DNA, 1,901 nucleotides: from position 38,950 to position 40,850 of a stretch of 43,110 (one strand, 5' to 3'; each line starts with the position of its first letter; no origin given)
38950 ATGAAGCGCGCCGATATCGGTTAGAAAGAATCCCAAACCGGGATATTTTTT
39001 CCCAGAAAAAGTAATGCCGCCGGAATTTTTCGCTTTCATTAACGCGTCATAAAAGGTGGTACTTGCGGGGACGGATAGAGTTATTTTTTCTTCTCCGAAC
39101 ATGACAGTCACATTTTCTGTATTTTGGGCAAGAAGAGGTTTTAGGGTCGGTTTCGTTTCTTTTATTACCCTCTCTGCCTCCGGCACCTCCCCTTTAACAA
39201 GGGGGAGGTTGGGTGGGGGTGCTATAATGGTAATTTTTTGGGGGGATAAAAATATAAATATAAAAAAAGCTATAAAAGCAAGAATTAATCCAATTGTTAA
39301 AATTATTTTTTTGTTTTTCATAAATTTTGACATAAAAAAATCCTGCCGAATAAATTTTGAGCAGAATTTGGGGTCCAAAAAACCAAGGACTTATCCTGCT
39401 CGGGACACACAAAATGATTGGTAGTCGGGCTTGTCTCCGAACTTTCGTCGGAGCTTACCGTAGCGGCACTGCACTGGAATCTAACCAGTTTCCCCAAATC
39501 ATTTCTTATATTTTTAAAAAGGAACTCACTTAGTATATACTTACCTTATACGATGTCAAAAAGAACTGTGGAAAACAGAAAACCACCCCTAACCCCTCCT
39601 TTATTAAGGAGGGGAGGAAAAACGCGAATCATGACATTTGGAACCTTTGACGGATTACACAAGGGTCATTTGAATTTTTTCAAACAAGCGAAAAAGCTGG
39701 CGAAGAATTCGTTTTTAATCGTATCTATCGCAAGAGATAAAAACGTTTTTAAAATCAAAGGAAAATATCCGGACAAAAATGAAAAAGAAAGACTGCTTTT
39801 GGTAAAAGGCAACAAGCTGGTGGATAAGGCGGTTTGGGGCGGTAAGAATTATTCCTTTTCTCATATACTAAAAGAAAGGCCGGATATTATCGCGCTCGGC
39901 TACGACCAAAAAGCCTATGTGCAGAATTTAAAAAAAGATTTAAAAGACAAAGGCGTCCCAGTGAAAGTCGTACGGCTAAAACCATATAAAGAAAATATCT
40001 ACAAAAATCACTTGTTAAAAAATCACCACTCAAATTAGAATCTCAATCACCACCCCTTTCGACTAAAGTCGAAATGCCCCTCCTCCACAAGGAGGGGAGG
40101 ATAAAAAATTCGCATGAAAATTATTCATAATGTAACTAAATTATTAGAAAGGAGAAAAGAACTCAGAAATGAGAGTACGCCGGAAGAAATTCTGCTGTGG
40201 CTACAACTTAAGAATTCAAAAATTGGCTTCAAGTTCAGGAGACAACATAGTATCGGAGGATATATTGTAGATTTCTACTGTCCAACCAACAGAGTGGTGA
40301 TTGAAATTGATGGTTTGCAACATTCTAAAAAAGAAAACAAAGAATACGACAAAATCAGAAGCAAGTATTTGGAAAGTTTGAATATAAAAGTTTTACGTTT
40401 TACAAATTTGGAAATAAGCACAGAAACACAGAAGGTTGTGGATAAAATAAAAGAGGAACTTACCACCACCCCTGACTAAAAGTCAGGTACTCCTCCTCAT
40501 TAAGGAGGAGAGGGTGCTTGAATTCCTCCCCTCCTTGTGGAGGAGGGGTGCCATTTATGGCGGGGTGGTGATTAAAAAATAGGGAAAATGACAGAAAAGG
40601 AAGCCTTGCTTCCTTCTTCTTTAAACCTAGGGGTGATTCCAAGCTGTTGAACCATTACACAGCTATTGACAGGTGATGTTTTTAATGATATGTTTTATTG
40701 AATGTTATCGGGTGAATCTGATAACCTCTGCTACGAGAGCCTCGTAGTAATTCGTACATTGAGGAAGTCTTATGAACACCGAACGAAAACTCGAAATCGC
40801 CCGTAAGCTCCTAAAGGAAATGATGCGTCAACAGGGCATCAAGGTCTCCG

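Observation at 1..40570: RPE-like family of GC-rich composite palindromic elements, at least 11 copies in 43 kb, many in frame inside genes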

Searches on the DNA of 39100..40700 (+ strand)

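Call 55: search_rna_families(source=window, start=39100, end=40700, threshold=evalue, max_evalue=10)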
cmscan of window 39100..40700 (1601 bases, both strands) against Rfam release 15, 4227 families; matches with E-value up to 10: 18.
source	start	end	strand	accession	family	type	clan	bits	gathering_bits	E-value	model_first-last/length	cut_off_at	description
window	39411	39543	-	RF00174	Cobalamin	Cis-reg; riboswitch;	CL00101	38.3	31.5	9.4e-08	1-189/189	no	Cobalamin riboswitch aptamer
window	40477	40557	+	RF03831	mir-627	Gene; miRNA;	-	27.7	86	0.0015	1-87/87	no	mir-627 microRNA precursor family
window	39710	39835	+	RF02921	RT-14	Gene; sRNA;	-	20.5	48.1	5.9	1-144/144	no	RT-14 RNA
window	40489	40549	+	RF03261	mir-1759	Gene; miRNA;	-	20.2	58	1.1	1-75/75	no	mir-1759 microRNA precursor family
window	39410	39520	+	RF01515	Afu_514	Gene; snRNA; snoRNA; CD-box;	-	19.1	39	0.86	1-106/106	no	A. fumigatus snoRNA Afu_514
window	39167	39323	+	RF01439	S_pombe_snR36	Gene; snRNA; snoRNA; HACA-box;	CL00035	19.1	50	1.1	1-164/164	no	small nucleolar RNA snR36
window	39292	39404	-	RF01644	ceN59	Gene; snRNA; snoRNA; HACA-box;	-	18.2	50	6.4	1-137/137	no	Caenorhabditis snoRNA ceN59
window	39630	39744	+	RF00437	HLE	Cis-reg;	-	17.6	60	1.8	1-130/130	no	Hairy RNA localisation element (HLE)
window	40046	40100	-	RF01762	whalefall-1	Gene; sRNA;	-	17.1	37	0.28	1-56/56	no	Whalefall-1 RNA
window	40504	40622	+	RF00166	PrrB_RsmZ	Gene; sRNA;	CL00106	17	44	0.33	1-133/133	no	PrrB/RsmZ RNA family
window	39175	39261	+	RF00736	mir-320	Gene; miRNA;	-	17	55.5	1.3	1-76/76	no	mir-320 microRNA precursor family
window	40497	40540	+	RF03383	mir-1976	Gene; miRNA;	-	16.7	71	4.8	1-52/52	no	mir-1976 microRNA precursor family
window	40486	40552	+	RF01897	mir-188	Gene; miRNA;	-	16.6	72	7.2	1-84/84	no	mir-188 microRNA precursor family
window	40291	40345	+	RF01726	SAM-II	Cis-reg; riboswitch;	-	16.4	44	6.3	1-60/60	no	SAM-II riboswitch aptamer (SAM-II long loop)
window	40253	40279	+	RF03567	MIR8024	Gene; miRNA;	-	16.4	57.3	9.4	1-86/86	no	MIR8024 microRNA precursor family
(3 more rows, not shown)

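Call 58: search_rna_families(source=window, start=40030, end=40580, threshold=evalue, max_evalue=1, show_alignments=3)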
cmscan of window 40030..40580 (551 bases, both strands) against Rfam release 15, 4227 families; matches with E-value up to 1: 4.
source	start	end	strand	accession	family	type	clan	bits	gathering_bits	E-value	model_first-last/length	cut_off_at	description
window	40477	40557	+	RF03831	mir-627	Gene; miRNA;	-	27.7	86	0.00051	1-87/87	no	mir-627 microRNA precursor family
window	40489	40549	+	RF03261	mir-1759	Gene; miRNA;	-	20.2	58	0.36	1-75/75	no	mir-1759 microRNA precursor family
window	40484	40555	+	RF03675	mir-1001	Gene; miRNA;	-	19.1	100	0.62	1-90/90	no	mir-1001 microRNA precursor family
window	40046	40100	-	RF01762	whalefall-1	Gene; sRNA;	-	17.1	37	0.098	1-56/56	no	Whalefall-1 RNA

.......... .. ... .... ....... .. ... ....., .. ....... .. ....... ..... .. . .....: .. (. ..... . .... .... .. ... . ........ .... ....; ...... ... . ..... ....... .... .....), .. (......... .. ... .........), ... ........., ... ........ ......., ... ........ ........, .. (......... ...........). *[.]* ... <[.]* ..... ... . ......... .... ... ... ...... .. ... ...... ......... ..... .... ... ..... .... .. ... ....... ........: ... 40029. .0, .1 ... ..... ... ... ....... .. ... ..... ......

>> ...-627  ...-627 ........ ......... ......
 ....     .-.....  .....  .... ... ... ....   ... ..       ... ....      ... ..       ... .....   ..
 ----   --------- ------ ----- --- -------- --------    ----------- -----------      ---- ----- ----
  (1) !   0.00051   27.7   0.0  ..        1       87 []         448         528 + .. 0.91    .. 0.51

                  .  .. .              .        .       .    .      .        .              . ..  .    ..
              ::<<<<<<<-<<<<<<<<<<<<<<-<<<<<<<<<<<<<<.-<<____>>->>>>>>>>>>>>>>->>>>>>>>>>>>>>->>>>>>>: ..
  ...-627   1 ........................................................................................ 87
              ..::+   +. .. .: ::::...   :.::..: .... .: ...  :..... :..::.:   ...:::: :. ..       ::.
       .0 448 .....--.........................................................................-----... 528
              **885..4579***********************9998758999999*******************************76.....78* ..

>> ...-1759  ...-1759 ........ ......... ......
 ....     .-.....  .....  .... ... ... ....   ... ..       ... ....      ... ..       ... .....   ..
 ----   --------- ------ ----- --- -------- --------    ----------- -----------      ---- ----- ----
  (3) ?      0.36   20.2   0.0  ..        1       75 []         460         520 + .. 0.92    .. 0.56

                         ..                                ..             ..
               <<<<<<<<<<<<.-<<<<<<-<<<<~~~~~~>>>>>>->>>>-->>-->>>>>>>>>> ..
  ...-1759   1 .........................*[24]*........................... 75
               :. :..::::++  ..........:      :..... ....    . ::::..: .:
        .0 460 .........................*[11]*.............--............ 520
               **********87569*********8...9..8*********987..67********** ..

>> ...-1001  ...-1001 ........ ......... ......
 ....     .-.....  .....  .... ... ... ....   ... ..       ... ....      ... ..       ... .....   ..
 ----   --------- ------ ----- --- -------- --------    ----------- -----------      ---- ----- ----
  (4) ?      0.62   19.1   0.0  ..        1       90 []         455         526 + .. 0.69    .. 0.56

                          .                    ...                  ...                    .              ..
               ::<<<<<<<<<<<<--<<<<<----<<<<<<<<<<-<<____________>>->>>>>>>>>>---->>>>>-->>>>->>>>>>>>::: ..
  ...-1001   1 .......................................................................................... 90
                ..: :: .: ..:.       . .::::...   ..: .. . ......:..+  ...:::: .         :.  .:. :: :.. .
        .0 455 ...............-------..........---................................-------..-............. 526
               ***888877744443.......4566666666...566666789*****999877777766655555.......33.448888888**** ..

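Call 93: search_rna_families(source=window, start=40040, end=40106, threshold=evalue, max_evalue=1, show_alignments=2)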
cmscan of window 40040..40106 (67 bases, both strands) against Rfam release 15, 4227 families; matches with E-value up to 1: 1.
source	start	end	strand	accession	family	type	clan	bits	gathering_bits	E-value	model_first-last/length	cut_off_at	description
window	40046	40100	-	RF01762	whalefall-1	Gene; sRNA;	-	17.1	37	0.012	1-56/56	no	Whalefall-1 RNA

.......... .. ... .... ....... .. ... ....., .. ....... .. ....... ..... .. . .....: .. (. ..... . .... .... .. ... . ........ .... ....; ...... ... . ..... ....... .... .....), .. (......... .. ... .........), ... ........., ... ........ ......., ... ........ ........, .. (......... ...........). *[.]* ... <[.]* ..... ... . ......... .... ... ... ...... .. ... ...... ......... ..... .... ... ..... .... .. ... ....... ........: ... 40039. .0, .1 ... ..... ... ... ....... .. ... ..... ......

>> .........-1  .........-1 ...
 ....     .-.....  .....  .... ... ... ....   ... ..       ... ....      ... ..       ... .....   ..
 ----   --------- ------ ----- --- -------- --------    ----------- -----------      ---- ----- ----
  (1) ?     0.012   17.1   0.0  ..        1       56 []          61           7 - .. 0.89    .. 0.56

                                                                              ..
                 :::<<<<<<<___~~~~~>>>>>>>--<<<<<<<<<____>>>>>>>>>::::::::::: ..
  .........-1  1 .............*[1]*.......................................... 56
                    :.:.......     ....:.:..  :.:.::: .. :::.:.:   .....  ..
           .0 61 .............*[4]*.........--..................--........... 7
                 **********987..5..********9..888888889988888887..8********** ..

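Call 94: search_rna_families(sources=[L157, L160, L168, L207, L162, L226, L220, L105, L199, L267, L020, L297, L181, L023, L144], threshold=gathering, show_alignments=3)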
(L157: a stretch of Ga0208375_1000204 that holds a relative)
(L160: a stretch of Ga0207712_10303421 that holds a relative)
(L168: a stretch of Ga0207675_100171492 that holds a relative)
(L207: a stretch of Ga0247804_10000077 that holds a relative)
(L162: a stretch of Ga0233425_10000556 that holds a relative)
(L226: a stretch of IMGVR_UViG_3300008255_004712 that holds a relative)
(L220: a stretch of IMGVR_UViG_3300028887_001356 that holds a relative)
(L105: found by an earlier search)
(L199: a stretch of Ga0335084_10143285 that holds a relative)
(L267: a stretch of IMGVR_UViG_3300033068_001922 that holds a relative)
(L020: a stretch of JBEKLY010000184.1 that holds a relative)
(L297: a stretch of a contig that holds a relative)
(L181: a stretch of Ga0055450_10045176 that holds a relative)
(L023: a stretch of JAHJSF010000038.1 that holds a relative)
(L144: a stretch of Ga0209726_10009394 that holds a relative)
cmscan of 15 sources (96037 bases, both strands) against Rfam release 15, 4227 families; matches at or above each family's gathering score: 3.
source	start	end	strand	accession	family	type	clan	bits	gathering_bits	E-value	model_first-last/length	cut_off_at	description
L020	19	64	+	RF01687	Acido-Lenti-1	Gene; sRNA;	-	57.8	37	3e-10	1-46/46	no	Acido-Lenti-1 RNA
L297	6070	6143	-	RF02276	Hammerhead_II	Gene; ribozyme;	CL00010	55.5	37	1.5e-08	1-66/66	no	Hammerhead ribozyme (type II)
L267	6589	6655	-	RF02276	Hammerhead_II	Gene; ribozyme;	CL00010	50.6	37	2.9e-07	1-66/66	no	Hammerhead ribozyme (type II)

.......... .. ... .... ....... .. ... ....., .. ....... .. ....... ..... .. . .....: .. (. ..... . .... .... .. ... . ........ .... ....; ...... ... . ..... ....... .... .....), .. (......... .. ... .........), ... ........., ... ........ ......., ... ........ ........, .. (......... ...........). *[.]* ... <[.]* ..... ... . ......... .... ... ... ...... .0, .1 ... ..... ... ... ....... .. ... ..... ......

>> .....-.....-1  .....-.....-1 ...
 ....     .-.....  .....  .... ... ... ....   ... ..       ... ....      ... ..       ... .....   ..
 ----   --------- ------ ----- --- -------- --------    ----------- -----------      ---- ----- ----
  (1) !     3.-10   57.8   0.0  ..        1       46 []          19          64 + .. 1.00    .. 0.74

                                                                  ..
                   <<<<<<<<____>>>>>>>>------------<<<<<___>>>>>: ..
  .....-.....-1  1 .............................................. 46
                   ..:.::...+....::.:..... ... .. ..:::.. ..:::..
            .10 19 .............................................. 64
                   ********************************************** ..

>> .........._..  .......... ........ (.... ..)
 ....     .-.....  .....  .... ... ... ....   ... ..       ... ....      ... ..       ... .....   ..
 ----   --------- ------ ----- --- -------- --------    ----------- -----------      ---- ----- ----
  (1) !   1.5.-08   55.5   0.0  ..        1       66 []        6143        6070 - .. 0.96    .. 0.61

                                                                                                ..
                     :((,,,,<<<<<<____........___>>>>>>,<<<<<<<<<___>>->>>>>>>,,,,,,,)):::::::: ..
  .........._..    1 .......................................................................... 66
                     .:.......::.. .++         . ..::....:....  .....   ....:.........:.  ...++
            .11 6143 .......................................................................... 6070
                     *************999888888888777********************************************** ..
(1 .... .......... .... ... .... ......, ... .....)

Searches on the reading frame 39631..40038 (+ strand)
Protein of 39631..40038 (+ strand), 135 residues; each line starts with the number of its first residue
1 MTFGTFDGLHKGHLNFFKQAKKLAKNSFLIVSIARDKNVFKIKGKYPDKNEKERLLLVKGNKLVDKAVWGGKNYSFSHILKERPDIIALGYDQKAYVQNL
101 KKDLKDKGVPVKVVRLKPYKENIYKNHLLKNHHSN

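Call 23: search_protein_families(library=pfam, proteins=[window:39631-40038:+], max_evalue=0.01)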
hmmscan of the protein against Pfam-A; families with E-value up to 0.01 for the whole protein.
window:39631-40038:+ (135 aa): 2 families
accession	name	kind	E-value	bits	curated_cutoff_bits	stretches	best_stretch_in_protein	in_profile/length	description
PF01467.32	CTP_transf_like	-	1.7e-12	48.1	21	1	2-109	2-107/133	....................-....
PF06574.18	FAD_syn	-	1.3e-06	28.8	27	1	1-28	10-37/158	FAD synthetase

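Call 72: find_homologous_proteins(query=window:39631-40038:+, max_evalue=1e-20)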
Query window:39631-40038:+ (135 aa): 1691 proteins with E <= 1e-20 among 1749 candidates; the best 120 are listed.
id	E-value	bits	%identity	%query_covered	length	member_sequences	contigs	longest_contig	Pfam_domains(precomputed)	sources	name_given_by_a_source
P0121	2.1e-82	292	100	100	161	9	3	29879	PF01467.33,PF06574.19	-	-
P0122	1.2e-63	231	80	98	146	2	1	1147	PF01467.33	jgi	jgi:cytidyltransferase-like protein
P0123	1.7e-61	224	81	100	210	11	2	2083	PF01467.33,PF06574.19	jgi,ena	-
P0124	4.3e-59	216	72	99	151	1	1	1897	PF01467.33,PF06574.19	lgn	-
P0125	9.2e-58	212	75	92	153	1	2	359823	PF01467.33,PF06574.19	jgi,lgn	jgi:FAD synthetase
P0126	2.1e-57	211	78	96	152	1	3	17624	PF01467.33,PF06574.19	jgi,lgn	jgi:cytidyltransferase-like protein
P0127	4.0e-57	210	75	96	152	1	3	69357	PF01467.33,PF06574.19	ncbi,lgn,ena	-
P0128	8.2e-57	209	74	96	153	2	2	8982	PF01467.33,PF06574.19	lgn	-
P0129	9.9e-57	209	78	96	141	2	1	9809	PF01467.33,PF06574.19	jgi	jgi:FAD synthetase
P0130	1.8e-56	208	77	96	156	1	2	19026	PF01467.33,PF06574.19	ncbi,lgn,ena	-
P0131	2.1e-56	207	78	96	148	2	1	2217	PF01467.33,PF06574.19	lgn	-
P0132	2.5e-56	207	77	96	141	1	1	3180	PF01467.33,PF06574.19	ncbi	-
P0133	3.2e-56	207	78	96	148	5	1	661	PF01467.33,PF06574.19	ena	-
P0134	3.3e-56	207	76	96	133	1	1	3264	PF01467.33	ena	-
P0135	4.1e-56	207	76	96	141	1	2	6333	PF01467.33,PF06574.19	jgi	jgi:FAD synthetase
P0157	1.2e-54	202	75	96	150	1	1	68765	PF01467.33,PF06574.19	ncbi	ncbi:MAG: adenylyltransferase/cytidyltransferase family protein [Minisyncoccia bacterium]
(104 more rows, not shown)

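Call 74: find_encoding_contigs(protein=P0123, flank=3000, max_places=2)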
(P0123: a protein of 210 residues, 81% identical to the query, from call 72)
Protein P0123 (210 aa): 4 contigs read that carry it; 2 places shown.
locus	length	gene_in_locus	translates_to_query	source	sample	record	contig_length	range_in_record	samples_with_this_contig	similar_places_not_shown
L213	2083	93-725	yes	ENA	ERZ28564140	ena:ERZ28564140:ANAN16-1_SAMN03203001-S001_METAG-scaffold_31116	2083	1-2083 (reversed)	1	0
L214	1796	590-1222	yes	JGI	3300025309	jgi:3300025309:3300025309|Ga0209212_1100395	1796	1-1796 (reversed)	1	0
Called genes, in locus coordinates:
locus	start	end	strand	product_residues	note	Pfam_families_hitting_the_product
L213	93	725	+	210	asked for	PF06574:FAD_syn (weak), PF01467:CTP_transf_like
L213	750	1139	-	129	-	PF04480:DUF559, PF18741:MTES_1575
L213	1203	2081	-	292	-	?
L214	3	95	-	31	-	?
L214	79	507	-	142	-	PF14478:DUF4430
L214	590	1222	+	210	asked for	PF06574:FAD_syn (weak), PF01467:CTP_transf_like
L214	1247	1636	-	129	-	PF04480:DUF559, PF18741:MTES_1575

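Call 75: find_encoding_contigs(protein=P0157, flank=4000, max_places=1)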
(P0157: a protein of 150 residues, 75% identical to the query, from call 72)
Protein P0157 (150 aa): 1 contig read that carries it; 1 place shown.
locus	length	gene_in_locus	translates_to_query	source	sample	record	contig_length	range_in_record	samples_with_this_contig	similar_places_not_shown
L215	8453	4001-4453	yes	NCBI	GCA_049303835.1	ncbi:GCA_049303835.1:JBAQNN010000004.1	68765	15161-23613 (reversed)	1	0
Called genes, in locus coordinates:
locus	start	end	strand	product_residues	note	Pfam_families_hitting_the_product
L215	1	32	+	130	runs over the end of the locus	-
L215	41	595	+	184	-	PF02600:DsbB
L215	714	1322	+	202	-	-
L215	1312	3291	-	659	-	PF13243:SQHop_cyclase_C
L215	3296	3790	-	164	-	PF14478:DUF4430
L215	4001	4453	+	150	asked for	PF06574:FAD_syn (weak), PF01467:CTP_transf_like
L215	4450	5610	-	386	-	PF07690:MFS_1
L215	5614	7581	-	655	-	PF00753:Lactamase_B, PF12706:Lactamase_B_2 (weak), PF22505:RNase_J_b_CASP, PF07521:RMMBL (faint), PF17770:RNase_J_C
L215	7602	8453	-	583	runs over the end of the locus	PF00496:SBP_bac_5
